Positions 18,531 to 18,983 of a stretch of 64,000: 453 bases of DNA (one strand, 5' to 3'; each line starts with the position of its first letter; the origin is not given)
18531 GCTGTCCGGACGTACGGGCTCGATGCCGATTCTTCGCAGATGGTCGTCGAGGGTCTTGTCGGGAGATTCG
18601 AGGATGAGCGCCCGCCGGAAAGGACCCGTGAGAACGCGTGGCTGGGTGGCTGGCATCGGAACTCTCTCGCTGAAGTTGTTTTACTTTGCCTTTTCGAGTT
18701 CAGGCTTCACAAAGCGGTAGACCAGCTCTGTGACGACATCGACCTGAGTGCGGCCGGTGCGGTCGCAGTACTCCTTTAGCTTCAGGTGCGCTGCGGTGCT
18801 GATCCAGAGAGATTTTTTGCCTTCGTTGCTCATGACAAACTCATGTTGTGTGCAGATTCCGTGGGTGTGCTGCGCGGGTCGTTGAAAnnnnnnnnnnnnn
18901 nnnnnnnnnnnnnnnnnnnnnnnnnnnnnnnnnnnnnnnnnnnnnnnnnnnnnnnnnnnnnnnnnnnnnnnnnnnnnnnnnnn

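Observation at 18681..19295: Tandem paralogous mini ribbon-helix-helix-like genes, one unannotated at 50 aa and one with a histone-H1-like tail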

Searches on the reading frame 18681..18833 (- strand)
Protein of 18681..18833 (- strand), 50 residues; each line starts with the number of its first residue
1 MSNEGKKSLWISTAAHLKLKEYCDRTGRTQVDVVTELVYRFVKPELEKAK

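Call 3: search_protein_families(library=pfam, proteins=[window:18681-18833:-], max_evalue=1)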
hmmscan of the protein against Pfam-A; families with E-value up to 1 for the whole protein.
window:18681-18833:- (50 aa): 3 families
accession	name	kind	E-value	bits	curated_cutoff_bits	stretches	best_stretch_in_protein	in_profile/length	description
PF10723.15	RepB-RCR_reg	-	0.016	15.6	21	1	11-40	46-75/81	Replication regulatory protein RepB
PF09274.16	ParG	-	0.12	13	21.4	1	15-43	45-73/76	ParG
PF08933.16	PrnB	-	0.13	11.4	27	1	5-49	293-336/387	Monodechloroaminopyrrolnitrin synthase PrnB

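Call 5: find_homologous_proteins(query=window:18684-18833:-, max_evalue=0.01)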
Query seq(50 aa) (50 aa): 3 proteins with E <= 0.01 among 3 candidates.
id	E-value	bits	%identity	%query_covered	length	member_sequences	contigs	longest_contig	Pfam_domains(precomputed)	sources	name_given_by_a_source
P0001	2.2e-25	103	100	100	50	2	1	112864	-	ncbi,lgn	-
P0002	6.9e-17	77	74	100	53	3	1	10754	-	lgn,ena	-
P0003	4.2e-13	65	71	96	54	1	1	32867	-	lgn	-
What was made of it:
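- Checked: The exact 50-aa product is in the protein collection from an NCBI-derived contig (call 5).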

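Call 8: find_encoding_contigs(protein=P0002, flank=5000, max_places=4)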
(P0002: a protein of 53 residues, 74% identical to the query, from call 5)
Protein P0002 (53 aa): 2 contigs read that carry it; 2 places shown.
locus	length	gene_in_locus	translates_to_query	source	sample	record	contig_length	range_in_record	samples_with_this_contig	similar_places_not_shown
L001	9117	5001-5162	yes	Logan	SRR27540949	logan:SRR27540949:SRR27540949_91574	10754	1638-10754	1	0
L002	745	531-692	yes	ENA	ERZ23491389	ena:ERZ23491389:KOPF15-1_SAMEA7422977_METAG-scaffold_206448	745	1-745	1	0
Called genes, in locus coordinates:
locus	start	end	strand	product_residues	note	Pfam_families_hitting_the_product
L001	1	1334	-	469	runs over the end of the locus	PF00675:Peptidase_M16, PF05193:Peptidase_M16_C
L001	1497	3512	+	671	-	-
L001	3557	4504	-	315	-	-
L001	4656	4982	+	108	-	-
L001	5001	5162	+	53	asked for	-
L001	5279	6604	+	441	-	PF00389:2-Hacid_dh, PF02826:2-Hacid_dh_C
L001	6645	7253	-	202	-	PF08502:LeuA_dimer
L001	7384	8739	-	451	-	-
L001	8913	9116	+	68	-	?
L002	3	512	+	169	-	?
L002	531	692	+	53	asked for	-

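Call 9: find_encoding_contigs(protein=P0003, flank=5000, max_places=4)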
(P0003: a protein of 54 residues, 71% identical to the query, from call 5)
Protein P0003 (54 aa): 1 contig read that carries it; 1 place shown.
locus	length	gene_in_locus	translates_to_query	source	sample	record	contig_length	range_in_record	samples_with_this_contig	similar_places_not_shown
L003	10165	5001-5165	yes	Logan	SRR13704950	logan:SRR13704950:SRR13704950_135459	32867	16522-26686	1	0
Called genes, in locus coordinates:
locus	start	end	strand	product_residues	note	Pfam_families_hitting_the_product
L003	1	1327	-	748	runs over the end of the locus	PF08487:VIT, PF13757:VIT_2 (weak), PF00092:VWA, PF13519:VWA_2, PF13768:VWA_3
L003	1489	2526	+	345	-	-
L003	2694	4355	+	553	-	-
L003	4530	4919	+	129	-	-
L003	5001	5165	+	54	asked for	-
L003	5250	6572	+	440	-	PF00389:2-Hacid_dh, PF02826:2-Hacid_dh_C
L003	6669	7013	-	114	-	-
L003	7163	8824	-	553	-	PF13717:Zn_ribbon_4, PF13719:Zn_ribbon_5 (weak), PF07719:TPR_2 (faint), PF13414:TPR_11 (faint), PF13428:TPR_14 (faint), PF14559:TPR_19 (faint), PF23914:TPR_CcmH_CycH, PF13432:TPR_16 (weak)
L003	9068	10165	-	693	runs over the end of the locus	PF04851:ResIII, PF00270:DEAD (faint), PF17757:UvrB_inter, PF27431:UvrB_3rd, PF00271:Helicase_C, PF12344:UvrB, PF02151:UVR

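Call 22: search_solved_structures(query=A1, max_evalue=10, show_alignments=3)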
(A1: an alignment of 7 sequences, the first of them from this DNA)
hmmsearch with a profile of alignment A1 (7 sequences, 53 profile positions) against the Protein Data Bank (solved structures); distinct sequences matched with E-value up to 10: 4.
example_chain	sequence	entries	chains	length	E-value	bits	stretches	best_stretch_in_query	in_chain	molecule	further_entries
1p94_A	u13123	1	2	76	0.14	14.9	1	13-43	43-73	plasmid partition protein ParG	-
4bkg_A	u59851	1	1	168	0.34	13.7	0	19-27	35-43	SMALL UBIQUITIN-RELATED MODIFIER 2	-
5myj_B0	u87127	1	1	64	0.43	13.4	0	38-49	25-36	50S ribosomal protein L28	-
4wv4_B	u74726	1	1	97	1.9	11.3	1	20-30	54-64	Transcription initiation factor TFIID subunit 8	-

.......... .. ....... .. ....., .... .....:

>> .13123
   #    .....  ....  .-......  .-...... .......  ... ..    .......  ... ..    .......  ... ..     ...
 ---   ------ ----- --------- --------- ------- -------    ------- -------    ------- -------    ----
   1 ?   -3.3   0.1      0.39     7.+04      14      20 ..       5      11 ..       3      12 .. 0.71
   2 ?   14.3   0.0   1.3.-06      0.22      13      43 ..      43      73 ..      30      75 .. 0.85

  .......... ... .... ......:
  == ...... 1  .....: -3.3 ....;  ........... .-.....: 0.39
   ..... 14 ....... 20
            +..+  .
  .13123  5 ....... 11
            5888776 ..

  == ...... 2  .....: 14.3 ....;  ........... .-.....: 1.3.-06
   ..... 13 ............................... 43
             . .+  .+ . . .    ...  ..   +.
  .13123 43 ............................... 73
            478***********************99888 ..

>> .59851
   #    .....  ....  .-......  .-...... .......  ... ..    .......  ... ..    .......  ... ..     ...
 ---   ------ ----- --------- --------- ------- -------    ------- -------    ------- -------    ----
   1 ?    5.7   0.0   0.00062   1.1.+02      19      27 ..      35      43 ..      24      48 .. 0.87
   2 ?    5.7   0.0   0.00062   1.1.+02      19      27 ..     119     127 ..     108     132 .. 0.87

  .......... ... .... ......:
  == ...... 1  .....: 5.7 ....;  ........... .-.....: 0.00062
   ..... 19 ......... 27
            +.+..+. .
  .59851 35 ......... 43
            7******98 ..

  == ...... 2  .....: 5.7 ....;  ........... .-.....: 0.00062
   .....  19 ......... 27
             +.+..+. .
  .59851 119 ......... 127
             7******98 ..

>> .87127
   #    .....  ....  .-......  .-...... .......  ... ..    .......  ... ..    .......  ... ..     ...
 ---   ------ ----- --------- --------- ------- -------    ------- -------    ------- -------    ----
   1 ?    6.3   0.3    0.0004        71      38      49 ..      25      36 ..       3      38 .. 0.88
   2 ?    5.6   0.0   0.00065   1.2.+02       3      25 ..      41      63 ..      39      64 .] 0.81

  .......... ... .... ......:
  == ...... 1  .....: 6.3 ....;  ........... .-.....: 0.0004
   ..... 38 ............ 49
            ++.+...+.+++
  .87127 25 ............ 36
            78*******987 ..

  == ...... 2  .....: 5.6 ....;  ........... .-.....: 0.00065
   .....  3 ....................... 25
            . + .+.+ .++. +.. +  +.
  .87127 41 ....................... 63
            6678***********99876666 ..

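Call 24: find_related_loci(query=A1, collection=genome_contigs, flank=4000)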
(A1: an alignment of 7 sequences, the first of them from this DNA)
Query A1 (50 aa) in genome_contigs; peptide patterns used: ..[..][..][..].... (x = any residue, [..] = any of these).
16 stretches matched a pattern; 10 encode a relative of the query (tblastn E <= 1e-3); 10 distinct loci.
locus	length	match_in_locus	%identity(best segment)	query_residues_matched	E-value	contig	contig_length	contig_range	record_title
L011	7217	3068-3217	76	1-50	6e-25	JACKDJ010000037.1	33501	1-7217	MAG: Myxococcales bacterium isolate HK-STAS-MYXO-4 HK-STAS-MYXO-4_37, whole genome shotgun sequence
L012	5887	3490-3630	77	1-47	2e-23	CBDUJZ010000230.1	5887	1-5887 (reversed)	MAG TPA_asm: uncultured Myxococcales bacterium isolate SRR22808118_concoct_115 genome assembly, contig: ERZ25043431.1098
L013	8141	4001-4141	68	1-47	6e-21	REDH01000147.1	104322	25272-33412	MAG: Deltaproteobacteria bacterium isolate GEM2.Bin10 NODE_80_length_104322_cov_17.2901, whole genome shotgun sequence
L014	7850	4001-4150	66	1-50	8e-21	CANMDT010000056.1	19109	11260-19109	MAG: Myxococcales bacterium isolate ZH-13may13-111 genome assembly, contig: ZH-13may13-C2218, whole genome shotgun seque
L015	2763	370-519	66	1-50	8e-21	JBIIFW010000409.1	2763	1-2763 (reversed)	MAG: Bradymonadia bacterium isolate ME2001-06-04pf_3300042445_group1_bin96 Rohwer_bin1468_scaffold_53415_c1, whole genom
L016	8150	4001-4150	66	1-50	2e-20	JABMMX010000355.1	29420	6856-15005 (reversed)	MAG: Deltaproteobacteria bacterium isolate bin.666 k141_6485647, whole genome shotgun sequence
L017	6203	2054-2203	66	1-50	4e-20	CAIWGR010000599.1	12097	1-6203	MAG: uncultured delta proteobacterium isolate Ki3-D3_bin-0810 genome assembly, contig: bin-0810:599/726, whole genome sh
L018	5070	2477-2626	62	1-50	4e-20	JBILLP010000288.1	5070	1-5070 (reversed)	MAG: Bradymonadia bacterium isolate ME2017-08-05_3300034118_group7_bin73 Rohwer_bin1472_scaffold_18425_c1, whole genome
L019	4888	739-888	66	1-50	6e-20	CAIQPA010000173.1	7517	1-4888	MAG: uncultured delta proteobacterium isolate ErkenSummer_bin-2361 genome assembly, contig: bin-2361:173/690, whole geno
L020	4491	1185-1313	37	5-43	3e-5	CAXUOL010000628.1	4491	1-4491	MAG TPA_asm: uncultured Nostoc sp. isolate public_SRR14722285_metawrap_bin.1 genome assembly, contig: public_SRR14722285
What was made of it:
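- Hosts are Myxococcota MAGs (call 24).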

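Call 27: find_homologous_proteins(query=A1, max_evalue=0.01)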
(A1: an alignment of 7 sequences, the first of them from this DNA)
Query A1 (7 sequences) (50 aa, profile of the alignment): 57 proteins with E <= 0.01 among 78 candidates.
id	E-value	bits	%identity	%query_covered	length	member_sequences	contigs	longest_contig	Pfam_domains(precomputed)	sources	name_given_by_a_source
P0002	3.8e-29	118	74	100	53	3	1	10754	-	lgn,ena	-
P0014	5.7e-28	114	68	100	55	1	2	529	-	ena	-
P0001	5.9e-28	114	100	100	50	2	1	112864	-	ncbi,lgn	-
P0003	9.9e-28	113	71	96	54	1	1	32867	-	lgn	-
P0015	1.7e-27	112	70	100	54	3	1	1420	-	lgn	-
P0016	1.0e-26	110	73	98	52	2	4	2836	-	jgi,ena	-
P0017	1.2e-26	110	69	98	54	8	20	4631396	-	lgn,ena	-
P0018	1.7e-26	109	72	100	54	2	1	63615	-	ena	-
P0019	2.0e-26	109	72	100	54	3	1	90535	-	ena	-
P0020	2.2e-26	109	72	100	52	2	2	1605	-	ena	-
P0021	3.9e-26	108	69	96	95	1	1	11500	-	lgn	-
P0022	4.2e-26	108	62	100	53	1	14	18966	-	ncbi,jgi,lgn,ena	jgi:hypothetical protein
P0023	5.0e-26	108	72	94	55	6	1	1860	-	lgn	-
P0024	5.1e-26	108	70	100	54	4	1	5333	-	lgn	-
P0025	6.0e-26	107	52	100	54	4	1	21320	-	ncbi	-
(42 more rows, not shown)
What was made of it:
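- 18681..18833 (-): Short paralog, 50 aa: bare RHH domain. There are 57 clusters (call 27).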

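Call 28: search_protein_families(library=ncbifam, proteins=[window:18681-18833:-], max_evalue=0.1)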
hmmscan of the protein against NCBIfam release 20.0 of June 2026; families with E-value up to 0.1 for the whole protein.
window:18681-18833:- (50 aa): 1 family
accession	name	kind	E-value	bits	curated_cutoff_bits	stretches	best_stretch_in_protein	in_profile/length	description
NF010256.0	PRK13702.1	subfamily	0.0072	16.3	87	1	11-40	48-77/85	replication regulatory protein RepA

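Call 39: predict_structure(alignment_id=A4)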
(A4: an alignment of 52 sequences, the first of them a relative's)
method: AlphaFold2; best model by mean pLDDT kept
length: 50 residues; sequences in the alignment: 52
mean_pLDDT: 89.8   pTM: 0.65
mean pLDDT of the five models: 89.8, 89.2, 88.4, 86.4, 83.9
residues with pLDDT >= 90: 39; 70-90: 5; 50-70: 4; < 50: 2
segments of 3 or more residues with pLDDT < 50: none
pLDDT, mean of each block of 10 residues (from residue 1): 66 96 98 95 95
secondary structure, 60 per line:
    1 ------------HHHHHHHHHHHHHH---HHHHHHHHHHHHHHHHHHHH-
elements in order: H13-26 H30-49
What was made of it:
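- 18681..18833 (-): AF2 pLDDT 89.8, extended residues 1-12, H13-26, H30-49 (call 39).
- On Ribbon-helix-helix (Arc/MetJ/CopG) superfamily: Short protein: AF2 pLDDT 89.8, extended 1-12, H13-26, H30-49 (call 39).
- AF2 pLDDT 89.8 with extended, helix, helix topology (call 39).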

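Call 53: list_cluster_members(proteins=[P0001, P0004, P0017, P0097])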
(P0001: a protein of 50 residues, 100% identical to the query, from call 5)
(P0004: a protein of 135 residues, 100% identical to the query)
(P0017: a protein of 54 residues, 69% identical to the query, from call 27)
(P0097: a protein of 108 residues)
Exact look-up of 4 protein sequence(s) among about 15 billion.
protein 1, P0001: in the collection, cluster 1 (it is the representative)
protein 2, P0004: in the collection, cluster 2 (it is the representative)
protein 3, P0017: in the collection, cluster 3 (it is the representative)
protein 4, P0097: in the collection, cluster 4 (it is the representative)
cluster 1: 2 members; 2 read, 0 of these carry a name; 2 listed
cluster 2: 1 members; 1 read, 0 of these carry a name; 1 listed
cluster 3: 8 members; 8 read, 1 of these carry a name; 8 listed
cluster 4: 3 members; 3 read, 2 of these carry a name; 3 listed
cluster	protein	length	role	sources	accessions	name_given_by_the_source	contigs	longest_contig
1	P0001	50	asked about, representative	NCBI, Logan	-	-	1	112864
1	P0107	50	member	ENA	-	-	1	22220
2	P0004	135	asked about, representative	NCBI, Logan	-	-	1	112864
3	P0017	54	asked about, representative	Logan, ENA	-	-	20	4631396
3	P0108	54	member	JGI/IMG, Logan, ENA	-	hypothetical protein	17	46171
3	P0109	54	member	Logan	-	-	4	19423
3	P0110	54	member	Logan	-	-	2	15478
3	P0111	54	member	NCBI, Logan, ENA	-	-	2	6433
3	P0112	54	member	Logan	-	-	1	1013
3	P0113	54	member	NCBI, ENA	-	-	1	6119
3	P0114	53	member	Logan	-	-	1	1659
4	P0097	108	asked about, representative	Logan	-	-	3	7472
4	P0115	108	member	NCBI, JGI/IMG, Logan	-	hypothetical protein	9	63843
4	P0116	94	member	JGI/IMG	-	hypothetical protein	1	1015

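Call 54: find_encoding_contigs(protein=P0001, flank=1000, max_places=3)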
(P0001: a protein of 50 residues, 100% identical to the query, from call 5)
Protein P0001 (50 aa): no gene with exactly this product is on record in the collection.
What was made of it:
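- Tried and rejected: Look-up of the window's own contig through the 50-aa protein found no record (call 54).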

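Call 55: find_encoding_contigs(protein=P0017, flank=6000, max_places=3)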
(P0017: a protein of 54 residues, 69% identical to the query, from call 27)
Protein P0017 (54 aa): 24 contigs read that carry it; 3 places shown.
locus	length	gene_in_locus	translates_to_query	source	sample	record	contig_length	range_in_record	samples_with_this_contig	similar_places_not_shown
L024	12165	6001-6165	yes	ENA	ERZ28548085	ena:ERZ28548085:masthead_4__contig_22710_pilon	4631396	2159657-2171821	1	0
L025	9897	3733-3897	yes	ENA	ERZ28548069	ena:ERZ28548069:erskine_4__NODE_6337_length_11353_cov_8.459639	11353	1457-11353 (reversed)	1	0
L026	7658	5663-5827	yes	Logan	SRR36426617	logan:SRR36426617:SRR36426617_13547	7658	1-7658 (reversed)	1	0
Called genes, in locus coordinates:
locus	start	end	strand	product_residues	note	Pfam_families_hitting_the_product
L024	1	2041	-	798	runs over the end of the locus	PF13948:DUF4215 (faint)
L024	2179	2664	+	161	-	PF00023:Ank (faint), PF13637:Ank_4 (faint), PF24521:Ank_KRIT1 (weak), PF12796:Ank_2, PF13606:Ank_3 (faint), PF12796:Ank_2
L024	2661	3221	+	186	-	PF18171:LSDAT_prok (faint), PF18306:LDcluster4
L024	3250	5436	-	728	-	-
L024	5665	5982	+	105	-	-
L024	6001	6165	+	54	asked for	-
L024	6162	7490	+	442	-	PF00389:2-Hacid_dh, PF02826:2-Hacid_dh_C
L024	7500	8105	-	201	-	-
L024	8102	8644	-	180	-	PF09831:DUF2058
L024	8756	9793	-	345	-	-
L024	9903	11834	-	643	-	PF13667:ThiC-associated, PF01964:ThiC_Rad_SAM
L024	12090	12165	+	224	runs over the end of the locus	PF00440:TetR_N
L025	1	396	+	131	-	?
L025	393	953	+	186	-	PF18171:LSDAT_prok (faint), PF18306:LDcluster4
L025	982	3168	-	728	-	-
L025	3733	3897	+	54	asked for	-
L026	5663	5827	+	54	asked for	-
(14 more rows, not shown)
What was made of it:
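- The short gene's stop overlaps the dehydrogenase start in L024 (call 55). The start and stop codons overlap in L024 (call 55).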

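Call 64: search_protein_families(library=phrogs, proteins=[window:18681-18833:-], max_evalue=0.1)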
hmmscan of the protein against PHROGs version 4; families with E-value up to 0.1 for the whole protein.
window:18681-18833:- (50 aa): 2 families
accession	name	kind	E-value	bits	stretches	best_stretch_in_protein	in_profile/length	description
phrog_3180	-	transcription regulation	0.00063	20.7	1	14-43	15-44/50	Arc-like repressor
phrog_36942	-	unknown function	0.05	14.6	1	18-41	24-47/130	-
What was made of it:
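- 18681..18833 (-): PHROG Arc-like repressor, E 6e-4 (call 64).
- Weak Pfam RepB-RCR_reg and ParG matches (call 3); PHROG Arc-like repressor (call 64).
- Tried and rejected: The only PHROG hit was an Arc-like repressor for the short protein (call 64).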

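Call 65: search_protein_families(library=padloc, proteins=[window:18681-18833:-], max_evalue=0.1)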
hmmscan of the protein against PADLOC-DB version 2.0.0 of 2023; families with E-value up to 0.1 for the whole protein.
window:18681-18833:- (50 aa): 0 families
